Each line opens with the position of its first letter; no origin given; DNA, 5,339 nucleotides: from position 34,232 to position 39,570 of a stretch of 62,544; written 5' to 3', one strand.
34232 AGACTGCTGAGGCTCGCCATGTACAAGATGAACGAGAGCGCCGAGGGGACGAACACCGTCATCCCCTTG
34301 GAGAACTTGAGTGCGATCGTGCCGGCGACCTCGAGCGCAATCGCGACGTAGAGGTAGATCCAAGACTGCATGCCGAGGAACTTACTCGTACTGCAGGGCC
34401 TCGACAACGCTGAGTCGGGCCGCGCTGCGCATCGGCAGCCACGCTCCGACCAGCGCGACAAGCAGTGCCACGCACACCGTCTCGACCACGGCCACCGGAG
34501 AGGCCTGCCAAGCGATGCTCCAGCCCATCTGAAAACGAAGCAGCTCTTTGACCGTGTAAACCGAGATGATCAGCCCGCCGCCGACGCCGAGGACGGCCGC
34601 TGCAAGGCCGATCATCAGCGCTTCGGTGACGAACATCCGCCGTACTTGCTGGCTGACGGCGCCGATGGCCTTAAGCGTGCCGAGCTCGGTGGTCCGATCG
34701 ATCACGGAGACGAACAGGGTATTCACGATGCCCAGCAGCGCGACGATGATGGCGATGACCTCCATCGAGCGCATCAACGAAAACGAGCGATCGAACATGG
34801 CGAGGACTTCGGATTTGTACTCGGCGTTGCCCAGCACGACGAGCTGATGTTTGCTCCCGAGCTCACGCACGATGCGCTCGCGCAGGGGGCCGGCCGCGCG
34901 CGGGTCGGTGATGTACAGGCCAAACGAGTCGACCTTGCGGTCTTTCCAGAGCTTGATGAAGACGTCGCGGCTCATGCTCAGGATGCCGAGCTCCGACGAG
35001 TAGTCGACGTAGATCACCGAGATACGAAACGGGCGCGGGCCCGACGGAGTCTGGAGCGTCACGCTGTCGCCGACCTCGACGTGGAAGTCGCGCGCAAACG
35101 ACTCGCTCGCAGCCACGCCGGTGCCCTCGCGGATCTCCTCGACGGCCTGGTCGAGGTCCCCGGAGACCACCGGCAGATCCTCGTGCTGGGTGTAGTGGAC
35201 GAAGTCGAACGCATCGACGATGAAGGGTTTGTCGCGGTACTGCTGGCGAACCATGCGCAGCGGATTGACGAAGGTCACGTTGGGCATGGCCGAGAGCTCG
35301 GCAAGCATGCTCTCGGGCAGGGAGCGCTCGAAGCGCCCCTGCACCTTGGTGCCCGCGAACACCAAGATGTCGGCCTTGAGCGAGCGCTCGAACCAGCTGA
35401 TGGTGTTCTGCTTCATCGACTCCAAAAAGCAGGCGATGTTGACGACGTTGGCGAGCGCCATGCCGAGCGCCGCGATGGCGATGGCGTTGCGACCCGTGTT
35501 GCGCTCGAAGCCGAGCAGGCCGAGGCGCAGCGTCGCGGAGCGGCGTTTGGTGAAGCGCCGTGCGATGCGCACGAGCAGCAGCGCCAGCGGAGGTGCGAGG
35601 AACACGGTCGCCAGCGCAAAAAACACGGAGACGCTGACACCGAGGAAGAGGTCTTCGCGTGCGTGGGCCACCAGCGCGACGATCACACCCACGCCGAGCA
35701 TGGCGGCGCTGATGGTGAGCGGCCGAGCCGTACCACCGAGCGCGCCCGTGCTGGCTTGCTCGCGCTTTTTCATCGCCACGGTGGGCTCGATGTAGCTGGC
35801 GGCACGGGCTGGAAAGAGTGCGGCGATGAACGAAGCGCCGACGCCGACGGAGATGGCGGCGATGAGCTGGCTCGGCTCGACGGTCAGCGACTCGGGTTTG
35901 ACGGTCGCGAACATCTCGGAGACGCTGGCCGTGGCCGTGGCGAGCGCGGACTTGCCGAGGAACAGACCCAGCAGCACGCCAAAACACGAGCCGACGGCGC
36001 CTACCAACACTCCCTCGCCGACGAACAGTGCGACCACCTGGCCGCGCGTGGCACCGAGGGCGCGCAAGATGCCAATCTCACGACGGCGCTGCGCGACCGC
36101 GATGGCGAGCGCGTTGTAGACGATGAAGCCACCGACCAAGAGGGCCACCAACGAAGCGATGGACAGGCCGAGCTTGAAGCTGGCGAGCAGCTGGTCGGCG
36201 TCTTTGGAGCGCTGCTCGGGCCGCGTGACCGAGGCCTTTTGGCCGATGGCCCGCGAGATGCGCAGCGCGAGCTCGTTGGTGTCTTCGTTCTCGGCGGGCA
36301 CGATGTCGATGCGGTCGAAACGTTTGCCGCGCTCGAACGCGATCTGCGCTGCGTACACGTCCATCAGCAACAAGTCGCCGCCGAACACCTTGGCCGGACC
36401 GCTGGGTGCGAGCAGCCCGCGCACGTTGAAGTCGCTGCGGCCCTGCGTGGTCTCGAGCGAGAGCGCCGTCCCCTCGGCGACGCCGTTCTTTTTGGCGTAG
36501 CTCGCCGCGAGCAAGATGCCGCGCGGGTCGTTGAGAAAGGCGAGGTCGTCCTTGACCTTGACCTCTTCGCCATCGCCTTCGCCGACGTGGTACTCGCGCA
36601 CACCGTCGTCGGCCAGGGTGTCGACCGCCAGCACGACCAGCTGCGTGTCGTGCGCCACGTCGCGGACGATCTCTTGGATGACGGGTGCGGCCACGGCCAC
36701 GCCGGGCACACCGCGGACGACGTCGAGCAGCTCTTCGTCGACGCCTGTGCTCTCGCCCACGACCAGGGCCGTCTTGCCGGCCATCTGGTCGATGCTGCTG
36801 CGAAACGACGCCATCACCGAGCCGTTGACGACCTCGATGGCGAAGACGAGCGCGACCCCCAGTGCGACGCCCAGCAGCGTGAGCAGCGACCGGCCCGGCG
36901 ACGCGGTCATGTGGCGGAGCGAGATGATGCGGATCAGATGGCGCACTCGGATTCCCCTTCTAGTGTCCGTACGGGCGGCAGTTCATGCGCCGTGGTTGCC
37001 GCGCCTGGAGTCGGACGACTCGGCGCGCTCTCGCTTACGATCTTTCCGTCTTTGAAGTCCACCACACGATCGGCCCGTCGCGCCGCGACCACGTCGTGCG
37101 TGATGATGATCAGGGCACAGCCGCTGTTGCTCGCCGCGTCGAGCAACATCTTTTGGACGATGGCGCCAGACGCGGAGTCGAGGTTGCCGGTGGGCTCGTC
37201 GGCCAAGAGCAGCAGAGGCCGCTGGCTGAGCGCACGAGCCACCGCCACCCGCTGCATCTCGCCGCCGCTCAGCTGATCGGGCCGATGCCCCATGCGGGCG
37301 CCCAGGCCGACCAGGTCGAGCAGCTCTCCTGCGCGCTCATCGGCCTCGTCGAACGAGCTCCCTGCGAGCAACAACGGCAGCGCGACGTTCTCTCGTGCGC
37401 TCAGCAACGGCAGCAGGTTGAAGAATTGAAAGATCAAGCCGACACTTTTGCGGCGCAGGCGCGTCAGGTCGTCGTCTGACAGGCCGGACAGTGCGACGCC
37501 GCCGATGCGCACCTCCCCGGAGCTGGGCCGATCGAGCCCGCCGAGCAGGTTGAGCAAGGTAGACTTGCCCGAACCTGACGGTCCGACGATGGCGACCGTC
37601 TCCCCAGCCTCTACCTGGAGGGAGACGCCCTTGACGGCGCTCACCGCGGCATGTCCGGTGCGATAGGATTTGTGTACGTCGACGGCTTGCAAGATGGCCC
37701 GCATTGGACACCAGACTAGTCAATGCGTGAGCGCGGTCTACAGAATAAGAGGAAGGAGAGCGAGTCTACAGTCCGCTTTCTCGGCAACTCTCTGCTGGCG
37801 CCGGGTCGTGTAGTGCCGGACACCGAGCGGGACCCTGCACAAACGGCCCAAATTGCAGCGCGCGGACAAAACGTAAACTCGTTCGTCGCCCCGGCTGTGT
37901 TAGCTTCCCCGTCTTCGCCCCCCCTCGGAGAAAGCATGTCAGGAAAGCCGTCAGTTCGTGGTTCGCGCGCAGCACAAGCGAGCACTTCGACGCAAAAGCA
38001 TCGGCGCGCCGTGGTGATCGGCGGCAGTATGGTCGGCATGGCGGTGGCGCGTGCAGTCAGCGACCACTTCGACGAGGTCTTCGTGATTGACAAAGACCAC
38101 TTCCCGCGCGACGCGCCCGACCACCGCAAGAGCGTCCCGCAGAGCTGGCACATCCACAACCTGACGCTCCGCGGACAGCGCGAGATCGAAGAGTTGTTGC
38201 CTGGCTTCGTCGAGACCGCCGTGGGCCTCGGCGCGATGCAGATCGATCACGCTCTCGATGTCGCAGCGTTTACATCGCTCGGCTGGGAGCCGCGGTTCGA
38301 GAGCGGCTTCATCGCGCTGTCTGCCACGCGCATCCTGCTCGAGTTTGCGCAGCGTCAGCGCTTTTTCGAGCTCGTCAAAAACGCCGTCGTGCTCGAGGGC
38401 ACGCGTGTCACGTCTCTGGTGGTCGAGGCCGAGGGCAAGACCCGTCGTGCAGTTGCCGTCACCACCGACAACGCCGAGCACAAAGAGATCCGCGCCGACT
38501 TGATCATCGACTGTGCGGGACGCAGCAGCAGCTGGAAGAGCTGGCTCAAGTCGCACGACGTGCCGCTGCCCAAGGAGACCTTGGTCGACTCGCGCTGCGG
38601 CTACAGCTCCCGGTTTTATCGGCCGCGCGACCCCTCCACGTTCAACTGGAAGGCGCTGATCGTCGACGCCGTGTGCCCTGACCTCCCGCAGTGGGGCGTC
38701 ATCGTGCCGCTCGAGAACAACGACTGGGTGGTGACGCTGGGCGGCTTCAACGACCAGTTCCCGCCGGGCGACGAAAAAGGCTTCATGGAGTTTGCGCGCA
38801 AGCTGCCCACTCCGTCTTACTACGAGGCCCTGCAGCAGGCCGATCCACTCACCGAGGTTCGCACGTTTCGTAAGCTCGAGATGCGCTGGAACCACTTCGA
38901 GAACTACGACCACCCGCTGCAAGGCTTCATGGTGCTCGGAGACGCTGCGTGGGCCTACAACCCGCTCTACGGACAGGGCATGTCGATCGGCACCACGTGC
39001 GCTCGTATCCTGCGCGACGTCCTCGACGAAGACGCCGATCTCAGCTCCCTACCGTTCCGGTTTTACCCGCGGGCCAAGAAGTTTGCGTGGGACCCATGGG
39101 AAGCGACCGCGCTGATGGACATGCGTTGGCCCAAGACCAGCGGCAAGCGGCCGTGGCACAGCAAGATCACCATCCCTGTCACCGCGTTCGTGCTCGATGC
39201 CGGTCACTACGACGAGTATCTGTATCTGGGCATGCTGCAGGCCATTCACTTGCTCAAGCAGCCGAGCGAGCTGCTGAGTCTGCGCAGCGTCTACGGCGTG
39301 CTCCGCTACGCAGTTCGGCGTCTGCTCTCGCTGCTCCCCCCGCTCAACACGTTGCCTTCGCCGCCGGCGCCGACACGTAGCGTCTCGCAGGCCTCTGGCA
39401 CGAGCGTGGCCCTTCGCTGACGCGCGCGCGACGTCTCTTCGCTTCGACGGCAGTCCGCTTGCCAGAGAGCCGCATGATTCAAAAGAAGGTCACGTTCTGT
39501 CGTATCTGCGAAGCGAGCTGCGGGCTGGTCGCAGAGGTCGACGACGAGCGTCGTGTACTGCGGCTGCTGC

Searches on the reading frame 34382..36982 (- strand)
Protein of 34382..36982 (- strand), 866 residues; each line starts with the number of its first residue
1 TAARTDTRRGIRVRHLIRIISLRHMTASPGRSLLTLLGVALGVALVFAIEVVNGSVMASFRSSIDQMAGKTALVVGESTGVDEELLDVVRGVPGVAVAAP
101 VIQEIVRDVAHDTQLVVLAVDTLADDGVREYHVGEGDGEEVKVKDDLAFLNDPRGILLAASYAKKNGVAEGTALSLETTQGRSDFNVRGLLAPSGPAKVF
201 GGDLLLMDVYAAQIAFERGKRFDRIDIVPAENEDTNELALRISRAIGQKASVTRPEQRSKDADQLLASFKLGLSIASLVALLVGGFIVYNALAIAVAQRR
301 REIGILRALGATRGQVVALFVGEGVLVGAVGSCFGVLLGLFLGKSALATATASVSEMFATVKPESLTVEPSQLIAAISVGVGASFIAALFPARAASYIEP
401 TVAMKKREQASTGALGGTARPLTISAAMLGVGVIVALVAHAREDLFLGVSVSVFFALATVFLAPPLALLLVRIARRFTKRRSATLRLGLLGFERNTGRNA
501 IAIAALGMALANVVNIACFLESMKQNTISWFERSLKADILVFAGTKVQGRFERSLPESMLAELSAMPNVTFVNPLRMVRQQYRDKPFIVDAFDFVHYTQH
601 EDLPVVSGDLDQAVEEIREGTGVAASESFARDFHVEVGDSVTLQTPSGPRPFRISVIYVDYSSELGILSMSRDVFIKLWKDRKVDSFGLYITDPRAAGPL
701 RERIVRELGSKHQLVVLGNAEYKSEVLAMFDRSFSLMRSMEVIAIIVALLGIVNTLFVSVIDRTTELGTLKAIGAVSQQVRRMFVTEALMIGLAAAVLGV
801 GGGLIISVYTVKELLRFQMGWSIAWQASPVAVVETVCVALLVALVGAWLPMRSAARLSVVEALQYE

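Call 81: search_protein_families(library=pfam, max_evalue=0.00001, proteins=[window:34382-36982:-])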
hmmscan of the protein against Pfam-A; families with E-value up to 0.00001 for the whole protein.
window:34382-36982:- (866 aa): 2 families
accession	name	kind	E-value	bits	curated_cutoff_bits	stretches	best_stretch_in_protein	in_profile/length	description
PF02687.27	FtsX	-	6.7e-37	126.6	25.5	2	275-400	2-120/120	FtsX-like permease C-terminal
PF12704.14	MacB_PCD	-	1.3e-19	71.8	27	2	32-243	1-205/207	MacB-like periplasmic core domain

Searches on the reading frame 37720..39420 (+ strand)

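Call 81: search_protein_families(library=pfam, max_evalue=0.00001, proteins=[window:37720-39420:+])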
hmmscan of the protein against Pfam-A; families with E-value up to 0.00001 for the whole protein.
window:37720-39420:+ (566 aa): 2 families
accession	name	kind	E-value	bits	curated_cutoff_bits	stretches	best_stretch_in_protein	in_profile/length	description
PF01266.30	DAO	-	4.3e-07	30.2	27.9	0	221-432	163-351/353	FAD dependent oxidoreductase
PF07992.20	Pyr_redox_2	-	5.2e-06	26.5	26.1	0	60-125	104-173/291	Pyridine nucleotide-disulphide oxidoreductase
